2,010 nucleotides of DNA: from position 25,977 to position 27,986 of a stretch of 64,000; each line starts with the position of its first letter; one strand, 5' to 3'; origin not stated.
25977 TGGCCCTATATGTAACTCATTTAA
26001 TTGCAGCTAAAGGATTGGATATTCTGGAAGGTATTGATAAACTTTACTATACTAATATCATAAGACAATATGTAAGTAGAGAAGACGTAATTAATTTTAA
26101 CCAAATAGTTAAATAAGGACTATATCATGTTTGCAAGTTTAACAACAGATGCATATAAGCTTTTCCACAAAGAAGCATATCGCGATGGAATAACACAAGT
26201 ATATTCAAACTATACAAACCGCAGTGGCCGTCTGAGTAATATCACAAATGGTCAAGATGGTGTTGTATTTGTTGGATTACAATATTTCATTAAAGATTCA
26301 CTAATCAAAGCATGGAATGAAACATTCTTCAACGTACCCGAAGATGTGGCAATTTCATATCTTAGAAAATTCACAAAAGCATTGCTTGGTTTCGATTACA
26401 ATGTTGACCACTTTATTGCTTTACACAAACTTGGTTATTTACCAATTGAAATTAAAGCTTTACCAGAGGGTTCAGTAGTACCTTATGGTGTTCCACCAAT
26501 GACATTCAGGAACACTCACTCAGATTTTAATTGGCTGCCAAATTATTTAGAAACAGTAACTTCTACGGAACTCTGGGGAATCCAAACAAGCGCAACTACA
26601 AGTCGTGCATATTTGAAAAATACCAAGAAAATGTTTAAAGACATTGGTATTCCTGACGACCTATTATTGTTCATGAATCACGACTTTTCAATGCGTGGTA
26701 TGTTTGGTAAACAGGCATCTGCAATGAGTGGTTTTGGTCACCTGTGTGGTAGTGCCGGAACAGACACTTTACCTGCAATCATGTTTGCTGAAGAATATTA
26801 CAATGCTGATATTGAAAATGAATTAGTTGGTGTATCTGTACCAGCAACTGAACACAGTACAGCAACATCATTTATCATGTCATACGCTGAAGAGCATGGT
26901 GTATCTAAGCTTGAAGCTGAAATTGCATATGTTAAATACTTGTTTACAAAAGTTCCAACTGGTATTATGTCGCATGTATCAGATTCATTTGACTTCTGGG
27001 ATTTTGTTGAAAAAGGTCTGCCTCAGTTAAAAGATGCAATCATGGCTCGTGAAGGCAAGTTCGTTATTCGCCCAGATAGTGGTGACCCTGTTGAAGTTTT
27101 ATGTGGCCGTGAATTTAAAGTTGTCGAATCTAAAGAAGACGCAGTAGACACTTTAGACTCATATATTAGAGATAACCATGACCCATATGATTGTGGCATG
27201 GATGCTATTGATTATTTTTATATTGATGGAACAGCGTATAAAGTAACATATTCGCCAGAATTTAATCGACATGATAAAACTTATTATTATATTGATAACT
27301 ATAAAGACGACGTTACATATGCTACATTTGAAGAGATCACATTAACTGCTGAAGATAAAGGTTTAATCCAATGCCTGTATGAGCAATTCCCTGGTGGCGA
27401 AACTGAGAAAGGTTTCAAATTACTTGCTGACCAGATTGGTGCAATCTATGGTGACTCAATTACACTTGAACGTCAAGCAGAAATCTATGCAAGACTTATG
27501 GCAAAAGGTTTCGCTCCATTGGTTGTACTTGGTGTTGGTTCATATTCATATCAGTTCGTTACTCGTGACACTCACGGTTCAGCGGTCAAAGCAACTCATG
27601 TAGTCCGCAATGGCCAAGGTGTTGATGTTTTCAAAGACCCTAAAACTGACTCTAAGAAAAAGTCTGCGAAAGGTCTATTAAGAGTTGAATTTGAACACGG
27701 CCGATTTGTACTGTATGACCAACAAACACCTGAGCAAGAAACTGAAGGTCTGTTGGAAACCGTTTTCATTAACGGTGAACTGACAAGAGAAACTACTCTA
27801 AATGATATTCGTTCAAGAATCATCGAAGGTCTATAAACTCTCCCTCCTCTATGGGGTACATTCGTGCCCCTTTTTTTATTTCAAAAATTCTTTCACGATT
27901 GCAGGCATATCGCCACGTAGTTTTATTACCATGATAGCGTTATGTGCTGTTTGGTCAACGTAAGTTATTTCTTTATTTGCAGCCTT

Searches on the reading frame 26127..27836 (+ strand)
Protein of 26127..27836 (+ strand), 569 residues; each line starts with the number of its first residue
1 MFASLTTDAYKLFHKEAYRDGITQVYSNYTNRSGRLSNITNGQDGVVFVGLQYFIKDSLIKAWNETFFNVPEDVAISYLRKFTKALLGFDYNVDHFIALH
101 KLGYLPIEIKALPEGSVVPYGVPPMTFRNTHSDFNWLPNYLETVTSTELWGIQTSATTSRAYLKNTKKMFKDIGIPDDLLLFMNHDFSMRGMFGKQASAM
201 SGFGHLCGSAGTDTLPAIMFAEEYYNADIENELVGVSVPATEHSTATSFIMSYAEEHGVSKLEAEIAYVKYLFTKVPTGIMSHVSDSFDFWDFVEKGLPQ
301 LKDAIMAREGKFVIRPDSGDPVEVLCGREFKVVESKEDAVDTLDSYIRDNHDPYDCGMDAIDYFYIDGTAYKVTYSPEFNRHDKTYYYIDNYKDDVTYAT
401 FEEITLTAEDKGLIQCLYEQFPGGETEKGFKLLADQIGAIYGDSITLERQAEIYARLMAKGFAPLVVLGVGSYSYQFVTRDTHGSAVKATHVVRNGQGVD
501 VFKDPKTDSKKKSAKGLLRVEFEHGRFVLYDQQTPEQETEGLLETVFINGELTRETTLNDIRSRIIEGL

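Call 18: search_protein_families(library=phrogs, proteins=[window:26127-27836:+], max_evalue=0.00001)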
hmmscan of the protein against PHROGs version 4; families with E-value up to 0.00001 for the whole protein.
window:26127-27836:+ (569 aa): 4 families
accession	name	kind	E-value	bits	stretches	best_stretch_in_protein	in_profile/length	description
phrog_448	-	other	5.3e-175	584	1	4-567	16-495/500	nicotinamide phosphoribosyl transferase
phrog_15800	-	other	1e-79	269.4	1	263-566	13-319/322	nicotinamide phosphoribosyl transferase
phrog_16547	-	other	5.8e-74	250.1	1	4-309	11-312/315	nicotinamide phosphoribosyl transferase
phrog_12872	-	other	7.5e-59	200.8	2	402-564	367-535/547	nicotinamide phosphoribosyl transferase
